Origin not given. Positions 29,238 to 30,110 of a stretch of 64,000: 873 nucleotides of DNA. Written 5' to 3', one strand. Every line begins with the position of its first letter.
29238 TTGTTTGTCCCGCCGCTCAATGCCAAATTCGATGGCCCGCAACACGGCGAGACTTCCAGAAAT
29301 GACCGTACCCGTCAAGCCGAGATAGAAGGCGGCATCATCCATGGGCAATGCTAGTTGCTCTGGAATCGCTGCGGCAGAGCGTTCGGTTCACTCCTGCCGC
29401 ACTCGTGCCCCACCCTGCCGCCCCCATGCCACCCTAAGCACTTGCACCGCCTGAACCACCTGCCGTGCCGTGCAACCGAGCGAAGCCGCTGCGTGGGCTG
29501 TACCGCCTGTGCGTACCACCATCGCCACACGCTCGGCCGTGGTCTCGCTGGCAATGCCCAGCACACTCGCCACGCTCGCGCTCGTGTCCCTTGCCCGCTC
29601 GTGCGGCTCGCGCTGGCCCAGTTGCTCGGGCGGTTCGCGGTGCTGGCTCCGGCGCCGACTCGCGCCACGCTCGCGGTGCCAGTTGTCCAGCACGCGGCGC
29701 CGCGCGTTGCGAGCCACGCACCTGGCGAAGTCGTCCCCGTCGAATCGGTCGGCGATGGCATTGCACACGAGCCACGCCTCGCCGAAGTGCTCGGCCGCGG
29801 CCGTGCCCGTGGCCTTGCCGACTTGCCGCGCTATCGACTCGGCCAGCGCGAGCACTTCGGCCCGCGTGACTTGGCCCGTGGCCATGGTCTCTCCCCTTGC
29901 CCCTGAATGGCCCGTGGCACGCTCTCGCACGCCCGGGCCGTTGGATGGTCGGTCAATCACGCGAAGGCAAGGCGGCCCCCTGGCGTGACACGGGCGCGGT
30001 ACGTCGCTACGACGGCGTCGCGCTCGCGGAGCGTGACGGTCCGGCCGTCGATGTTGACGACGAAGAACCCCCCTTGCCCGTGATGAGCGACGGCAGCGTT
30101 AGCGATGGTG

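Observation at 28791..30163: Minus-strand cargo operon next to the tRNA: 68-aa protein - ECF-like sigma factor - TM protein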

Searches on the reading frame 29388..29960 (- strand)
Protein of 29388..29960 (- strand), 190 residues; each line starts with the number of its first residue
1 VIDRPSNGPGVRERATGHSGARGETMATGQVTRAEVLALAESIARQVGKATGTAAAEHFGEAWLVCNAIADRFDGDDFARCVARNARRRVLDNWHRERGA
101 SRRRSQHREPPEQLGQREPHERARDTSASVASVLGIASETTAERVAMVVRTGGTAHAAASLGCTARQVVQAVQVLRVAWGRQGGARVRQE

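Call 6: search_protein_families(library=pfam, proteins=[window:29388-29960:-], max_evalue=0.1)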
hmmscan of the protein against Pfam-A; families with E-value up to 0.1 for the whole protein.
window:29388-29960:- (190 aa): 1 family
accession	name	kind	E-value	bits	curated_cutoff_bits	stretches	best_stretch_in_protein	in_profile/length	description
PF00126.33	HTH_1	-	0.019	15.4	26.6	1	147-180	9-42/60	Bacterial regulatory helix-turn-helix protein, lysR family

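Call 8: search_protein_families(library=phrogs, proteins=[window:29388-29960:-], max_evalue=0.1)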
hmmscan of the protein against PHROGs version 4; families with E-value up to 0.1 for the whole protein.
window:29388-29960:- (190 aa): 0 families

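Call 9: search_protein_families(library=ncbifam, proteins=[window:29388-29960:-], max_evalue=0.1)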
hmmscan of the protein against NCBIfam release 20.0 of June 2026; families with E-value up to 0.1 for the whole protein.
window:29388-29960:- (190 aa): 1 family
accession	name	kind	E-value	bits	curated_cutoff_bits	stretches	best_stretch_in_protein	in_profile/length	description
TIGR02937.1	sigma70-ECF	superfamily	0.0075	15.9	42.9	1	40-120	14-97/165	sigma-70 family RNA polymerase sigma factor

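Call 10: search_protein_families(library=padloc, proteins=[window:29388-29960:-], max_evalue=0.1)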
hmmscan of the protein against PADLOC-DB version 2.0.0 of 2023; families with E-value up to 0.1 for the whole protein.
window:29388-29960:- (190 aa): 0 families

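Call 11: find_homologous_proteins(query=window:29388-29960:-, max_evalue=0.01)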
Query window:29388-29960:- (190 aa): 1 proteins with E <= 0.01 among 1924 candidates.
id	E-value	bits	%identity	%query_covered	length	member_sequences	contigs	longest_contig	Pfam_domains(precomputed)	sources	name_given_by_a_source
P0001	2.3e-97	342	100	87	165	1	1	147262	-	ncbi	-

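Call 13: find_encoding_contigs(protein=P0001, flank=10000)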
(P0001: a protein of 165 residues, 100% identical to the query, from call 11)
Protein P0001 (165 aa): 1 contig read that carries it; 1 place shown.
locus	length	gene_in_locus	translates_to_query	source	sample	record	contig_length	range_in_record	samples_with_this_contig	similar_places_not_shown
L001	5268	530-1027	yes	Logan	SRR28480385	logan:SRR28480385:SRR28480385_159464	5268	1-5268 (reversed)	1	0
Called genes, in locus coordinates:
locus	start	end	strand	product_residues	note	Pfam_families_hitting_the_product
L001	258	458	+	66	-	-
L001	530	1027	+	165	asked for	-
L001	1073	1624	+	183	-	-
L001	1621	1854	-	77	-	-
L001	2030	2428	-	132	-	PF12728:HTH_17 (faint)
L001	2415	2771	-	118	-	-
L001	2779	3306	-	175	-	-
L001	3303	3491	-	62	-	-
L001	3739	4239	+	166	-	-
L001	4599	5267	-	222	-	?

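Call 15: search_solved_structures(query=P0001, max_evalue=10, show_alignments=3)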
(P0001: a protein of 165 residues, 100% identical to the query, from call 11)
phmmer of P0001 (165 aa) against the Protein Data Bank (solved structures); distinct sequences matched with E-value up to 10: 10.
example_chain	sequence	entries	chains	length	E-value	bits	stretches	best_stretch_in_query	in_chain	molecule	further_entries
7v2c_h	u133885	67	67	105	0.2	15.3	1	47-95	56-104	NADH dehydrogenase [ubiquinone] iron-sulfur protein 5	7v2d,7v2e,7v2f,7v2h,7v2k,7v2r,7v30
5gpn_o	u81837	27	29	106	0.21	15.3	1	47-95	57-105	NADH dehydrogenase [ubiquinone] iron-sulfur protein 5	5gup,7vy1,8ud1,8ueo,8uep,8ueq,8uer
9cwt_h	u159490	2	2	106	0.83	13.3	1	47-95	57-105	NADH dehydrogenase [ubiquinone] iron-sulfur protein 5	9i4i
5vaz_A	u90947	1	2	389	0.89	13.2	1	10-95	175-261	DNA primase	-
5xtc_h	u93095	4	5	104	1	13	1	47-94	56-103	NADH dehydrogenase [ubiquinone] iron-sulfur protein 5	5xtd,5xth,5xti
9ti4_h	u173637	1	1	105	1.1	13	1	47-94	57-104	NADH dehydrogenase [ubiquinone] iron-sulfur protein 5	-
6g2j_e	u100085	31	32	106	1.1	13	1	47-95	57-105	NADH dehydrogenase [ubiquinone] iron-sulfur protein 5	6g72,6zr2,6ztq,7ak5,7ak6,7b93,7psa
5o31_e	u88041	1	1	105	1.2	12.8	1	47-95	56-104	NADH dehydrogenase [ubiquinone] iron-sulfur protein 5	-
5ldw_e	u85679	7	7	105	1.3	12.7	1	47-95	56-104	NADH dehydrogenase [ubiquinone] iron-sulfur protein 5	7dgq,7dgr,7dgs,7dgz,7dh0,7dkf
5lc5_e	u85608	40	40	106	1.4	12.6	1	47-95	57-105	NADH dehydrogenase [ubiquinone] iron-sulfur protein 5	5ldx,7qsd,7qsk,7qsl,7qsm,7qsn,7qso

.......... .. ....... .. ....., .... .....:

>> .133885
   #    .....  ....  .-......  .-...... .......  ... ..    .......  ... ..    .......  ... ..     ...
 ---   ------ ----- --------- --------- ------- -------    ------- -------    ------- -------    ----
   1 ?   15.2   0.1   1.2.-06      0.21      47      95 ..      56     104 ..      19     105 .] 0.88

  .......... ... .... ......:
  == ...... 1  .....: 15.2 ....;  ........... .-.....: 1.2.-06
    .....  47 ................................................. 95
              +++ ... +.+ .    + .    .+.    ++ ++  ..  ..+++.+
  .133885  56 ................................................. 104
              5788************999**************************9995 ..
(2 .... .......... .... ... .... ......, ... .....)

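Call 22: search_protein_representatives(protein=P0001)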
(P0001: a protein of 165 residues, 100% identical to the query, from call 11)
Query: 165 residues. Proteins with E-value up to 0.001 (for the whole library): 1; up to 1e-10: 1; up to 1e-30: 1. The best 1 are listed.
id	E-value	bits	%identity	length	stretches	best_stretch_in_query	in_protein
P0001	2.6e-98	342.8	100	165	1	1-165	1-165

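Call 29: predict_structure(protein=P0001)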
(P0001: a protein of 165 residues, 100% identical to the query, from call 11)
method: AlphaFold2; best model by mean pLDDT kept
length: 165 residues; sequences in the alignment: 1
mean_pLDDT: 58.9   pTM: 0.39
mean pLDDT of the five models: 58.9, 58.4, 57.6, 56.8, 53.6
residues with pLDDT >= 90: 0; 70-90: 10; 50-70: 126; < 50: 29
segments of 3 or more residues with pLDDT < 50: 1-4, 75-88, 157-165
pLDDT, mean of each block of 10 residues (from residue 1): 54 68 60 61 61 64 64 53 45 57 65 59 57 67 68 51 34
secondary structure, 60 per line:
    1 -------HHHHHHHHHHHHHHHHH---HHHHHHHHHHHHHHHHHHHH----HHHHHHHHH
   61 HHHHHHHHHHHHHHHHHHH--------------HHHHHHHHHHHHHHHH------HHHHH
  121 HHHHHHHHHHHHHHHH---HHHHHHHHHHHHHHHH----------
elements in order: H8-24 H28-47 H52-79 H94-109 H116-136 H140-155

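Call 34: fold_search(model_id=the predicted structure, library=pdb)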
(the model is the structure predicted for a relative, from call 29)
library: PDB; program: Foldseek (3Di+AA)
matches with E <= 10: 155; with E <= 0.001: 0
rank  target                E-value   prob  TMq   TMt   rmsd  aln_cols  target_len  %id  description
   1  5uxx_A                2.1e-01  0.41  0.23  0.23  12.9       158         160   17  Co-crystal structure of the sigma factor RpoE in complex with the anti-sigma factor NepR from Bartonella quintana (released 2018-02-28)
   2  5uxx_C                2.4e-01  0.47  0.24  0.25  12.9       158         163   17  Co-crystal structure of the sigma factor RpoE in complex with the anti-sigma factor NepR from Bartonella quintana (released 2018-02-28)
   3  4zmc_C                2.9e-01  0.33  0.23  0.24  19.6       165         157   13  Crystal structure of the PmFTN variant E130A soaked in iron (5 min) (released 2015-09-30)
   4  4zkh_C                4.0e-01  0.28  0.23  0.24  19.7       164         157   13  Crystal structure of the PmFTN variant E44Q soaked in iron (overnight) (released 2015-09-30)
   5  4itw_C                4.4e-01  0.25  0.23  0.25  19.8       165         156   13  Anaerobic crystal structure of iron soaked (75 min) ferritin from Pseudo-nitzschia multiseries (released 2013-03-20)
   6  4isp_F                4.8e-01  0.25  0.23  0.24  19.7       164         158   13  Crystal structure of iron soaked (4h) ferritin from Pseudo-nitzschia multiseries (released 2013-03-20)
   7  4zlw_A                5.1e-01  0.23  0.24  0.25  19.7       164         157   13  Crystal structure of the PmFTN variant E130A soaked in iron (overnight) (released 2015-09-30)
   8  2x17_0                6.9e-01  0.21  0.23  0.23  19.2       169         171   10  The X-ray structure of Ferritin from Pyrococcus furiosus loaded with Ag(I) (released 2010-04-21)
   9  6dv9_F                6.9e-01  0.15  0.21  0.20  24.4       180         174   22  Crystal structure of Mycobacterium tuberculosis transcription initiation complex(ECF sigma factor L) containing 5nt RN (released 2019-02-20)
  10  4zmc_H                7.6e-01  0.20  0.24  0.25  19.6       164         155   13  Crystal structure of the PmFTN variant E130A soaked in iron (5 min) (released 2015-09-30)
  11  2cpt_MODEL_1_A        9.3e-01  0.87  0.37  0.48   5.3        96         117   18  Solution structure of MIT domain from human SKD1 (released 2005-11-19)
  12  4zlw_E                9.7e-01  0.16  0.23  0.24  19.8       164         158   13  Crystal structure of the PmFTN variant E130A soaked in iron (overnight) (released 2015-09-30)
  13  9c3i_S                1.0e+00  0.15  0.23  0.18  26.4       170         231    9  Rebuilt CNOT3/tRNA-LEU structure (released 2024-12-04)
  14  7xa1                  1.2e+00  0.16  0.23  0.26  18.9       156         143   13  Thermotoga maritima ferritin variant-Tm-E(S111Y) (released 2023-03-22)
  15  6ls0_C                1.2e+00  0.15  0.23  0.24  20.1       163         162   10  rod-shaped crystal of TmFtn mutant-T4FY stimulited by PLL15 (released 2021-01-20)
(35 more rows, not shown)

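Call 36: search_protein_families(library=pfam, proteins=[window:29391-29885:-], max_evalue=10)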
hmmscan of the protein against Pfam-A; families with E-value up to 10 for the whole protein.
seq(165 aa): 1 family
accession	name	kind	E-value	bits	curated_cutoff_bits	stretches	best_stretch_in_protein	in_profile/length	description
PF00126.33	HTH_1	-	0.015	15.7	26.6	1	122-155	9-42/60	Bacterial regulatory helix-turn-helix protein, lysR family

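Call 37: search_dna_similar(query=P0001, collection=phages, mode=protein, max_evalue=10, max_rows=15)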
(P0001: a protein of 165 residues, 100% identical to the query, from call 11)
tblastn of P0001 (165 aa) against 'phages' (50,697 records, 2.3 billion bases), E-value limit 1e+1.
No match.

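Call 60: search_protein_families(library=ncbifam, proteins=[window:29391-29885:-], max_evalue=10)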
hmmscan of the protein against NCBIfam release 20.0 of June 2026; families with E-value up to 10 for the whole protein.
seq(165 aa): 1 family
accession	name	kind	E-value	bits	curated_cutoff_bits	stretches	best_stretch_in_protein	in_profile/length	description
TIGR02937.1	sigma70-ECF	superfamily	0.0051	16.5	42.9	1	15-96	14-98/165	sigma-70 family RNA polymerase sigma factor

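Call 64: search_dna_similar(query=P0001, collection=plasmids, mode=protein, max_evalue=10, max_rows=30)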
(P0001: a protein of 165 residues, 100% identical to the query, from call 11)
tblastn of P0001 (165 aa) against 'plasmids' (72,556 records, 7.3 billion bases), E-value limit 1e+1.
No match.

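Call 73: list_cluster_members(proteins=[P0001, P0002, window:29960-30157:-, window:28561-28791:+])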
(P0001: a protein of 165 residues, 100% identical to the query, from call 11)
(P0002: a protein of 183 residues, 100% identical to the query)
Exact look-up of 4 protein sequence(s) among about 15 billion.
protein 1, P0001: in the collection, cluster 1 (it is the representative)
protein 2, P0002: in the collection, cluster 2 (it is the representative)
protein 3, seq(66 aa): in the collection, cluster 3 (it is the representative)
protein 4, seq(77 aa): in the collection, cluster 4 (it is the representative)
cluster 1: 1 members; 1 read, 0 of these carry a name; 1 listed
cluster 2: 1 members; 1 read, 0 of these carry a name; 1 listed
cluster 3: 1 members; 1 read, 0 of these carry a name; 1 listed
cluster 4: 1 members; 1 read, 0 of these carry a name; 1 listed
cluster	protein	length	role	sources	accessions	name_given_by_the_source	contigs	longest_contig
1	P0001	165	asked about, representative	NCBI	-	-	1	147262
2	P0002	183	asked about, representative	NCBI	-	-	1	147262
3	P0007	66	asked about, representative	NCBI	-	-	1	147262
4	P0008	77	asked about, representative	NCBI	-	-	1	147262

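Call 74: search_dna_similar(query=P0007, collection=plasmids, mode=protein, max_evalue=10, max_rows=10)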
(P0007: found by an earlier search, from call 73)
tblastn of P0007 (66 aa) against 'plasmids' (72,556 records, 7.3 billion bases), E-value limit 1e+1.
Records with a match: 3; places in all: 3; records where one place covers at least 80% of the query: 3.
Best place of each record, by identity: <60% 3.
By first word of the organism name: Jannaschia 1; Leisingera 1; Pseudomonas 1.
By predicted mobility (MOB-suite, as given by PLSDB): non-mobilizable 3.
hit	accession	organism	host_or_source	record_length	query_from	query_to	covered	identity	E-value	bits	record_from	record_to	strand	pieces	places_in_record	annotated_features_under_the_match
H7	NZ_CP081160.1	Jannaschia sp. M317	-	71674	11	64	82%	40.0%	7e+0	31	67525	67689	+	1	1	ParB N-terminal domain-containing protein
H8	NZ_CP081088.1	Leisingera caerulea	-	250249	7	62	85%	32.1%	6e+0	31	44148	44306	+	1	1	hutH: histidine ammonia-lyase | hutG: N-formylglutamate deformylase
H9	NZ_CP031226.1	Pseudomonas amygdali pv. lachrymans str. M301315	-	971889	1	53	80%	30.2%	8e+0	31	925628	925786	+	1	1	hypothetical protein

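Call 75: search_dna_similar(query=P0007, collection=phages, mode=protein, max_evalue=10, max_rows=10)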
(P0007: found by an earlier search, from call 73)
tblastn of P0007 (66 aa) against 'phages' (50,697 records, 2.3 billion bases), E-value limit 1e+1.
Records with a match: 10; places in all: 10; records where one place covers at least 80% of the query: 0.
Best place of each record, by identity: <60% 10.
By first word of the organism name: Streptomyces 9; Tunturiibacter 1.
By host as written in the record: Streptomyces lividans JI 1326 5; Streptomyces griseus ATCC 10137 4; Tunturiibacter psychrotolerans X5P2 1.
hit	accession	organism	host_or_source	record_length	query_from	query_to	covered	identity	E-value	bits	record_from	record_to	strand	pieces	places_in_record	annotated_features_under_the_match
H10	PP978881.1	Streptomyces phage Navo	Streptomyces lividans JI 1326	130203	9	43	53%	38.9%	2e+0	31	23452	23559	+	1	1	43: hypothetical protein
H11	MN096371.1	Streptomyces phage Braelyn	Streptomyces griseus ATCC 10137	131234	9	43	53%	38.9%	2e+0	31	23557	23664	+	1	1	44: hypothetical protein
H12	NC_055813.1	Streptomyces phage Braelyn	Streptomyces griseus ATCC 10137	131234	9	43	53%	38.9%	2e+0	31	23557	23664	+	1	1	44: hypothetical protein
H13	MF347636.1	Streptomyces phage NootNoot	Streptomyces griseus ATCC 10137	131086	9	43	53%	38.9%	2e+0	31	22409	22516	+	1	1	hypothetical protein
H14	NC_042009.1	Streptomyces phage NootNoot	Streptomyces griseus ATCC 10137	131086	9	43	53%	38.9%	2e+0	31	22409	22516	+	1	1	hypothetical protein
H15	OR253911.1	Streptomyces phage PinkiePie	Streptomyces lividans JI 1326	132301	9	43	53%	38.9%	2e+0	31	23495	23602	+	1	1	43: hypothetical protein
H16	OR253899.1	Streptomyces phage Liandry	Streptomyces lividans JI 1326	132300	9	43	53%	38.9%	2e+0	31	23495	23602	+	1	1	44: hypothetical protein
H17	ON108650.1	Streptomyces phage Squillium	Streptomyces lividans JI 1326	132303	9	43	53%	38.9%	2e+0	31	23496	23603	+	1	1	44: hypothetical protein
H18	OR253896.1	Streptomyces phage Persimmon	Streptomyces lividans JI 1326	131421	9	43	53%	38.9%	2e+0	31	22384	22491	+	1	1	41: hypothetical protein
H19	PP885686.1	Tunturiibacter phage Tunturi_3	Tunturiibacter psychrotolerans X5P2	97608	11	46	55%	33.3%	9e+0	29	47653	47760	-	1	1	DNA primase/helicase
